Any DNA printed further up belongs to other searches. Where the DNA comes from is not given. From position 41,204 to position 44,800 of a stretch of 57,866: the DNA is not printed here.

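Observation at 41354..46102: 1582-aa catalytically degenerate IleRS scaffold fused to HhH, a ~350-aa disordered linker and a DUF835-like domain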

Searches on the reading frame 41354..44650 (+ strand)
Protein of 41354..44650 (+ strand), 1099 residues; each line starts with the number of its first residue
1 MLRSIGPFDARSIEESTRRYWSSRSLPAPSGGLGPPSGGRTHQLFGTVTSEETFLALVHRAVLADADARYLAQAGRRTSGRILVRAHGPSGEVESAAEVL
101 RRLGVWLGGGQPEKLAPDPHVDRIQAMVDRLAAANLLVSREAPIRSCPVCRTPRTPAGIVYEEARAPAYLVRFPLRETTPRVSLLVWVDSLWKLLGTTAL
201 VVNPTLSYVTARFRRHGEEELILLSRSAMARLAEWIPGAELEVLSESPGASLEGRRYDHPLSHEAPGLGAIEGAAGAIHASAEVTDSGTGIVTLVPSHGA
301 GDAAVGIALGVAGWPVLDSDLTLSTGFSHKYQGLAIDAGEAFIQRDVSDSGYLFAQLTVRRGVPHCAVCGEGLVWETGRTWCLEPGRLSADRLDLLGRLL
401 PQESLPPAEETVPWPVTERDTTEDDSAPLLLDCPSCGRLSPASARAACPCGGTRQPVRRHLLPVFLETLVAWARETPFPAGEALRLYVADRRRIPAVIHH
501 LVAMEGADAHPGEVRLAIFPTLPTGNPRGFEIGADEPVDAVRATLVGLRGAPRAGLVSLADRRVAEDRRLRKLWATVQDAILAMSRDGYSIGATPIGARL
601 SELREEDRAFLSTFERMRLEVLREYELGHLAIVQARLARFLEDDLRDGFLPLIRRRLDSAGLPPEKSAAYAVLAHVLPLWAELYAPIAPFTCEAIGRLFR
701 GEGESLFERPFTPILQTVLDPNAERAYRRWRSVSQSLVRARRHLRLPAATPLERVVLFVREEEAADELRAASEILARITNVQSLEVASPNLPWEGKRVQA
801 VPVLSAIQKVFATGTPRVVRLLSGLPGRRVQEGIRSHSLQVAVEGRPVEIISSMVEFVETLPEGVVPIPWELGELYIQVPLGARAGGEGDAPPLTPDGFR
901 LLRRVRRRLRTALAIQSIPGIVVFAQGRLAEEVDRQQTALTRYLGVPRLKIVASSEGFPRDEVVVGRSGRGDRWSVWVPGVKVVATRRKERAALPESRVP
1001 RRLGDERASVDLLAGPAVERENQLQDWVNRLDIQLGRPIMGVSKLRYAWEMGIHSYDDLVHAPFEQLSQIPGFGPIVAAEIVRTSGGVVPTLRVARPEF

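Call 40: find_related_loci(query=A5, collection=genome_contigs, flank=8000)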
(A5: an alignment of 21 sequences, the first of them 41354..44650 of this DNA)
Query A5 (1099 aa) in genome_contigs; peptide patterns used: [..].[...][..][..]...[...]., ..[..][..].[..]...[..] (x = any residue, [..] = any of these).
172 stretches matched a pattern; 118 encode a relative of the query (tblastn E <= 1e-3); the best 80 are kept; 80 distinct loci.
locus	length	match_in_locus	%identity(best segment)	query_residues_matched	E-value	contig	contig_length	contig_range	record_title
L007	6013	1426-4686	52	8-1091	0e+0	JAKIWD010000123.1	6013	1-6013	MAG: Thermoplasmata archaeon isolate AcS4-93 k141_3698578_length_6013_cov_14.0000, whole genome shotgun sequence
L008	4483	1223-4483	49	7-1099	0e+0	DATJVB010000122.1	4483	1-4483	MAG TPA_asm: Thermoplasmata archaeon isolate SMAG_U15061 k141_4351117, whole genome shotgun sequence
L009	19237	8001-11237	47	8-1088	0e+0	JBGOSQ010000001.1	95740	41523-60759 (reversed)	MAG: Thermoplasmata archaeon isolate OBJ_0618_7090110_183 k141_499776_length_95740_cov_16.9116, whole genome shotgun seq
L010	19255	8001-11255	45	8-1095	0e+0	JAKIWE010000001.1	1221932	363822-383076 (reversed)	MAG: Thermoplasmata archaeon isolate AcS5-107 NODE_1_length_1221932_cov_20.113987, whole genome shotgun sequence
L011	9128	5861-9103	47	8-1091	0e+0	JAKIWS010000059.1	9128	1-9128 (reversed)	MAG: Thermoplasmata archaeon isolate SubAcS15-120 SubAcS15-120_59, whole genome shotgun sequence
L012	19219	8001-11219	44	8-1091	0e+0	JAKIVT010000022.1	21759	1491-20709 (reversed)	MAG: Thermoplasmata archaeon isolate AcS13-54 AcS13-54_22, whole genome shotgun sequence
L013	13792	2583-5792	45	8-1089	0e+0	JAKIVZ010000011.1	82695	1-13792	MAG: Candidatus Lutacidiplasma silvani isolate AcS3-62 NODE_245_length_82695_cov_12.923439, whole genome shotgun sequenc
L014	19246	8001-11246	43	8-1096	0e+0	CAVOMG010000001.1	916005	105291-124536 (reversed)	MAG: uncultured Thermoplasmata archaeon isolate MFD00008.bin.2.88 genome assembly, contig: contig_16383, whole genome sh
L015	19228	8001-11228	43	1-1087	0e+0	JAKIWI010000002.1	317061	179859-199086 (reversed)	MAG: Thermoplasmata archaeon isolate AcS5-58 NODE_22_length_317061_cov_27.383056, whole genome shotgun sequence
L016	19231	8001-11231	43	8-1090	0e+0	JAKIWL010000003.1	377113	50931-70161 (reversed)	MAG: Thermoplasmata archaeon isolate SubAcS10-22 SubAcS10-22_3, whole genome shotgun sequence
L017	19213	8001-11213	44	8-1089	0e+0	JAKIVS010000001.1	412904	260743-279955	MAG: Thermoplasmata archaeon isolate AcS1-3 NODE_9_length_412904_cov_12.312649, whole genome shotgun sequence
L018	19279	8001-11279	42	2-1090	0e+0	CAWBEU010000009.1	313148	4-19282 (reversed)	MAG: uncultured Thermoplasmata archaeon isolate MFD09222.bin.2.157 genome assembly, contig: contig_68777, whole genome s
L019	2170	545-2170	71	1-543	0e+0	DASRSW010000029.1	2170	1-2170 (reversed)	MAG TPA_asm: Thermoplasmata archaeon isolate SMAG_U6346 k141_232274, whole genome shotgun sequence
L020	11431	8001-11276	43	2-1090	0e+0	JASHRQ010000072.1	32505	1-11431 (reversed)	MAG: Thermoplasmata archaeon isolate JOPF105 JOPF_N101_contig_27695, whole genome shotgun sequence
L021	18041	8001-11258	41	8-1090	0e+0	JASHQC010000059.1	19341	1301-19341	MAG: Thermoplasmata archaeon isolate JOPF065 JOPF_A102_contig_63351, whole genome shotgun sequence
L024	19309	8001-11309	40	8-1099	0e+0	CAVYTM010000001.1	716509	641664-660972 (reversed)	MAG: uncultured Thermoplasmata archaeon isolate MFD09222.bin.2.162 genome assembly, contig: contig_134577, whole genome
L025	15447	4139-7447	41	8-1099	0e+0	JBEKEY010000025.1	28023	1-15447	MAG: Thermoplasmata archaeon isolate SPRUCE 217 SPRUCE_217_25, whole genome shotgun sequence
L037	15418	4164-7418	40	12-1099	0e+0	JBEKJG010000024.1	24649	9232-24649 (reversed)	MAG: Thermoplasmata archaeon isolate SPRUCE 318 SPRUCE_318_24, whole genome shotgun sequence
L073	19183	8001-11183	40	13-1074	0e+0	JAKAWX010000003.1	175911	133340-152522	MAG: Thermoplasmata archaeon isolate YP4.bin89 NODE_77_length_175911_cov_3.825183, whole genome shotgun sequence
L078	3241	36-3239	37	1-1071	0e+0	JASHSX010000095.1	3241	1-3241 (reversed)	MAG: Thermoplasmata archaeon isolate JOPF138 JOPF_A14C_contig_80684, whole genome shotgun sequence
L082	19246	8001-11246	36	8-1084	0e+0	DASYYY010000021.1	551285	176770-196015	MAG TPA_asm: Thermoplasmata archaeon isolate SMAG_U6348 k141_54795, whole genome shotgun sequence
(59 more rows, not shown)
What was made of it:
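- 41354..46102 (+): Complete gene: non-aminoacylating IleRS paralogue with HhH, linker and DUF835 (1582 aa). Found in at least 118 GTDB species genomes (call 40).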

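Call 50: predict_structure(alignment_id=A4)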
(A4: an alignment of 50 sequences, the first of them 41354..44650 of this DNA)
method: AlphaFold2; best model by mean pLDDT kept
length: 1099 residues; sequences in the alignment: 50
mean_pLDDT: 89.3   pTM: 0.79
mean pLDDT of the five models: 89.3, 88.2, 86.7, 86.1, 86.0
residues with pLDDT >= 90: 728; 70-90: 296; 50-70: 56; < 50: 19
segments of 3 or more residues with pLDDT < 50: 1003-1009, 1093-1099
pLDDT, mean of each block of 10 residues (from residue 1): 78 95 89 90 86 84 96 94 74 82 89 78 96 96 92 91 90 95 97 96 98 95 97 93 98 96 90 86 94 96 93 90 89 93 96 95 88 93 96 97 90 93 95 96 95 97 93 91 93 93 96 93 66 86 92 63 94 97 94 87 96 98 95 97 96 92 95 97 98 95 91 96 96 92 84 93 94 94 93 85 90 88 87 87 87 86 84 88 62 80 87 78 91 89 89 91 87 91 67 54 46 78 94 88 90 94 94 90 91 44
secondary structure, 60 per line:
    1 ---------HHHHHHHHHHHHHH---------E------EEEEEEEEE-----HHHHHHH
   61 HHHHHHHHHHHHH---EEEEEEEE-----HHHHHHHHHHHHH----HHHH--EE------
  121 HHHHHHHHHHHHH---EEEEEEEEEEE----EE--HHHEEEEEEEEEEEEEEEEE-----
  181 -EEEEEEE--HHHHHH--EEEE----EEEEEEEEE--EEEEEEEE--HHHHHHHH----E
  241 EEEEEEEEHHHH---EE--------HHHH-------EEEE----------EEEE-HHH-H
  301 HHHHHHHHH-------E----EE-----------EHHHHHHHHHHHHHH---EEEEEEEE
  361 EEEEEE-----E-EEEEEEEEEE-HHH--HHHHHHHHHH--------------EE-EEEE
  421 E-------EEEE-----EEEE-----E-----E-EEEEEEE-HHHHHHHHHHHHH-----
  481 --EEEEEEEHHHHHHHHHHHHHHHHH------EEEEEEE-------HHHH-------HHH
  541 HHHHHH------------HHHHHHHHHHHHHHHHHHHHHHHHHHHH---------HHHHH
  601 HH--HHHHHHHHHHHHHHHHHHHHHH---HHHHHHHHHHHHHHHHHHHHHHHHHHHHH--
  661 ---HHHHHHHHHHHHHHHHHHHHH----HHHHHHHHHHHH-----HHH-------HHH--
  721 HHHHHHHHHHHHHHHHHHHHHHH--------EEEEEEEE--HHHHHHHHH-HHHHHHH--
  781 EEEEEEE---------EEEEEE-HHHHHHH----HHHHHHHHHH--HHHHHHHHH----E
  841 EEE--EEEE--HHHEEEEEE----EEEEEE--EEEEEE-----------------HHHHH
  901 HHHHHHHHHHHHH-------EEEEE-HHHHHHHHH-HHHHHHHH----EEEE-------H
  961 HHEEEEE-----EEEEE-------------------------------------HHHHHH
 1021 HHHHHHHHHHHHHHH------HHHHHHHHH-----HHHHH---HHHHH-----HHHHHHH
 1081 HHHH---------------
elements in order (helices of 4 or more, strands of 3 or more residues): H10-23 E40-48 H54-73 E77-84 H90-102 H107-110 H121-133 E137-147 E159-175 E182-188 H191-196 E199-202 E207-215 E218-225 H228-235 E240-248 H249-252 H266-269 E277-280 E291-294 H300-309 H336-349 E353-366 E374-383 H390-399 E417-421 E429-432 E438-441 E455-461 H463-475 E483-489 H490-506 E513-519 H527-530 H538-546 H559-586 H596-602 H605-626 H630-658 H664-684 H689-700 H721-743 E752-759 H762-770 H772-778 E781-787 E797-802 H804-810 H815-824 H827-835 E840-843 E846-849 E855-860 E865-870 E873-878 H896-913 E921-925 H927-935 H937-944 E949-952 E963-967 E973-977 H1015-1035 H1042-1050 H1056-1060 H1064-1068 H1074-1084
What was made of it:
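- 41354..41713 (+): Rossmann-fold N-terminal half (aa 1-120) without HIGH or WDCHG. The fold is predicted with confidence (call 50).
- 44444..44638 (+): Helix-hairpin-helix domain (aa 1031-1095; PGFG hairpin at 1071-1074). Helices at 1042-1084 have pLDDT about 90 (call 50).
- On Class Ia IleRS fold (structural superfamily): AF2 pLDDT 89.3 (call 50).
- Checked: The AF2 model of aa 1-1099 has mean pLDDT 89.3 and pTM 0.79 (call 50).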

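Call 54: fold_search(model_id=the predicted structure, library=pdb)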
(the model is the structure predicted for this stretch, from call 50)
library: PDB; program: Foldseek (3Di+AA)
matches with E <= 10: 666; with E <= 0.001: 219
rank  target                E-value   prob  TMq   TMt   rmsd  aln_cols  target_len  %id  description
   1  8c8v                  2.1e-50  1.00  0.55  0.58  13.9      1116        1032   17  Priestia megaterium mupirocin-resistant isoleucyl-tRNA synthetase 2 with a fully-resolved C-terminal tRNA-binding domain (released 2023-08-16)
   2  8c9d                  3.8e-50  1.00  0.56  0.59  13.9      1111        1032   16  Priestia megaterium W130Q mutant of type 2 isoleucyl-tRNA synthetase complexed with an isoleucyl-adenylate analogue (released 2023-08-16)
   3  8c8w                  2.8e-49  1.00  0.55  0.58  13.9      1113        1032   17  Priestia megaterium mupirocin hyper-resistant HIGH motif mutant of type 2 isoleucyl-tRNA synthetase complexed with an is (released 2023-08-16)
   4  8c8u                  2.5e-46  1.00  0.50  0.53  15.1      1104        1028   16  Priestia megaterium mupirocin-resistant isoleucyl-tRNA synthetase 2 complexed with mupirocin (released 2023-08-23)
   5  8z1p_A                9.6e-42  1.00  0.58  0.60  15.7      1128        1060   15  Crystal structure of Saccharomyces cerevisiae isoleucyl-tRNA synthetase in complex with a mimic tRNA(Met) and isoleuci (released 2024-12-18)
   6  8wnd_A                4.2e-40  1.00  0.54  0.55  15.0      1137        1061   15  Crystal structure of Saccharomyces cerevisiae isoleucyl-tRNA synthetase in complex with tRNA(Ile) and isoleucine (released 2024-10-09)
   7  8c9e                  3.2e-37  1.00  0.52  0.61   7.1       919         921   16  Priestia megaterium mupirocin-sensitive isoleucyl-tRNA synthetase 1 complexed with an isoleucyl-adenylate analogue (released 2023-08-16)
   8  8c9f                  7.5e-37  1.00  0.52  0.61   7.2       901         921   15  Priestia megaterium inactive HIGH motif mutant of type1 isoleucyl-tRNA synthetase complexed with an isoleucyl-adenylate  (released 2023-08-16)
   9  7d5c                  6.5e-36  1.00  0.53  0.62   8.4      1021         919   14  IleRS in complex with a tRNA site inhibitor (released 2021-02-24)
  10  9wqt                  1.2e-35  1.00  0.53  0.62   8.4      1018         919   14  Crystal structure of Saccharomyces cerevisiae isoleucyl-tRNA synthetase in complex with reveromycin A and isoleucine (released 2026-04-08)
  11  1ile                  2.3e-33  1.00  0.49  0.63   7.1       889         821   20  ISOLEUCYL-TRNA SYNTHETASE (released 1999-04-13)
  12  9wqs                  3.7e-33  1.00  0.52  0.61   8.8      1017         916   14  Crystal structure of Saccharomyces cerevisiae isoleucyl-tRNA synthetase in complex with reveromycin A and isoleucine (released 2026-04-08)
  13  8wng                  1.0e-32  1.00  0.49  0.57   7.9       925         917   14  Crystal structure of H. pylori isoleucyl-tRNA synthetase (HpIleRS) in complex with Ile (released 2024-02-14)
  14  8wnj                  1.1e-32  1.00  0.51  0.60   7.4       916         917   14  Crystal structure of H. pylori isoleucyl-tRNA synthetase (HpIleRS) in complex with Ile-AMP (released 2024-02-14)
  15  8wnf                  2.0e-31  1.00  0.50  0.59   7.4       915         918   14  Crystal structure of H. pylori isoleucyl-tRNA synthetase (HpIleRS) in apo form (released 2024-02-14)
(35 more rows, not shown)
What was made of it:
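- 43724..44443 (+): C-terminal IleRS2-type domain (DUF5915-like, aa 791-1030) with a family-specific basic insertion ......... (aa 966-974). The Foldseek alignment to 8c8v extends through the C-terminal tRNA-binding domain (call 54).
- On Class Ia IleRS fold (structural superfamily): Foldseek E 2e-50 to 8c8v over about 1110 columns (call 54).
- Closest known: Type-2. Same: The overall fold matches over about 1100 residues, including CP1, both Zn knuckles, the helical anticodon-binding domain and the C-terminal tRNA-binding domain (call 54).
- Checked: Yeast IleRS-tRNA complexes, 1ile, ValRS and LeuRS follow (call 54).
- Fold: AF2 pLDDT 89.3 and Foldseek E 2e-50 to IleRS2, including the C-terminal tRNA-binding domain (calls 50, 54).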
